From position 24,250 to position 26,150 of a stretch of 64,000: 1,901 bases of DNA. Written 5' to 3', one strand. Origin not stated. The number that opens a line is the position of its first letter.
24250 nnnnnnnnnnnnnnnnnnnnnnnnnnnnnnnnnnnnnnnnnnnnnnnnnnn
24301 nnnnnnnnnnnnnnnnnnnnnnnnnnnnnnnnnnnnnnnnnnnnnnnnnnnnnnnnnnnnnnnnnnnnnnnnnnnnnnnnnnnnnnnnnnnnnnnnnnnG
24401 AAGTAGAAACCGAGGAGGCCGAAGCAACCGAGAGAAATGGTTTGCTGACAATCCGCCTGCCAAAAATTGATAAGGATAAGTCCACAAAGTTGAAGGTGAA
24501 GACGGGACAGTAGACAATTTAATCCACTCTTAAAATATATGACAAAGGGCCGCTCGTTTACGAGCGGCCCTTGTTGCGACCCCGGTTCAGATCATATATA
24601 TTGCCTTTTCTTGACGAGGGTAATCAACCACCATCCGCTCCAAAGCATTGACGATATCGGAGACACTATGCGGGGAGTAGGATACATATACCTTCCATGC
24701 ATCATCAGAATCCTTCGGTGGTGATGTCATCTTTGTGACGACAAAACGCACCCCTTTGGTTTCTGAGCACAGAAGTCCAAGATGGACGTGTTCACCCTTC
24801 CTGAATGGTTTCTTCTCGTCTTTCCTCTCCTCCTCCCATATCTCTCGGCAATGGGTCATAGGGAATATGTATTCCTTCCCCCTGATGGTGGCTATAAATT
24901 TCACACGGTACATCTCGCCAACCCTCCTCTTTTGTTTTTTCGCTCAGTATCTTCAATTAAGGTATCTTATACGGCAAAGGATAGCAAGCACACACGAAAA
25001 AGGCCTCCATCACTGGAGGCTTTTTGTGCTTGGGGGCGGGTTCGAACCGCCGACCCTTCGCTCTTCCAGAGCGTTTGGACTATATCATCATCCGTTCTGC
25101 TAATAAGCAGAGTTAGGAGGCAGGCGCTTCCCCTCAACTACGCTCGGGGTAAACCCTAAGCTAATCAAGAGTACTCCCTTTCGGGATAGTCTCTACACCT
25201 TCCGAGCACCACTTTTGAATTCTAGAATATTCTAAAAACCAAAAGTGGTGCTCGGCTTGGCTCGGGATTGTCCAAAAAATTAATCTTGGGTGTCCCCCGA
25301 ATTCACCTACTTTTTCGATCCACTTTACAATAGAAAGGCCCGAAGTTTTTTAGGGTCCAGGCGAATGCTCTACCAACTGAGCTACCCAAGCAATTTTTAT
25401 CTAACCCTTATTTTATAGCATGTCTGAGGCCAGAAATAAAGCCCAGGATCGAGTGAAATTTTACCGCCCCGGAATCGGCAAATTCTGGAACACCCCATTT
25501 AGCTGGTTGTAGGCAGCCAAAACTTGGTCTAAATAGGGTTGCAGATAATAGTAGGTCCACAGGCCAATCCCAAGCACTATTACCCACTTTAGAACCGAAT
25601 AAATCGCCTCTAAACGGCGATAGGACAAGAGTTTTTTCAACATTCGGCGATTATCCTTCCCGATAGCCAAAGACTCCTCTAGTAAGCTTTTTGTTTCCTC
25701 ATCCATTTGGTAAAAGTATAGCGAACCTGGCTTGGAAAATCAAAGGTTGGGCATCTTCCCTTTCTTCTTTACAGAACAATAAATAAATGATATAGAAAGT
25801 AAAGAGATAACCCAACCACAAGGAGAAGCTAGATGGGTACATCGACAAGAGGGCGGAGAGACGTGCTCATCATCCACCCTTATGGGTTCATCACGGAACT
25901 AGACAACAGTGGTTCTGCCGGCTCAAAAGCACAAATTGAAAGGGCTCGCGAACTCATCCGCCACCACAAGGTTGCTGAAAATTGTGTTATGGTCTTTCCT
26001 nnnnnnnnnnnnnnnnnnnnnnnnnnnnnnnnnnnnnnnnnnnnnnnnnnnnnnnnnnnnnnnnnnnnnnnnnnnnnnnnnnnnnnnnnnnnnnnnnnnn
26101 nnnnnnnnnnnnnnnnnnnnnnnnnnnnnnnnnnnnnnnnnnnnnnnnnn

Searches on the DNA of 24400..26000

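Call 46: search_rna_families(source=window, start=24400, end=26000, threshold=evalue, max_evalue=0.1)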
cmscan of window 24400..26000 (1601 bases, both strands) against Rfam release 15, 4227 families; matches with E-value up to 0.1: 4.
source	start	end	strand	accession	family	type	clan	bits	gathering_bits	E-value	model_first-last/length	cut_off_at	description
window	25058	25361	-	RF00028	Intron_gpI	Intron;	-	54.3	50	1.3e-12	1-253/253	no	Group I catalytic intron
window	25201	25256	-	RF03491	mir-3146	Gene; miRNA;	-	29.4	96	0.0038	1-79/79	no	mir-3146 microRNA precursor family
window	24911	25029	+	RF01859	Phe_leader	Cis-reg; leader;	-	27.7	55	0.047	1-125/125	no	Phenylalanine leader peptide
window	25204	25253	-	RF03650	mir-1290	Gene; miRNA;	-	23.7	82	0.055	1-76/76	no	mir-1290 microRNA precursor family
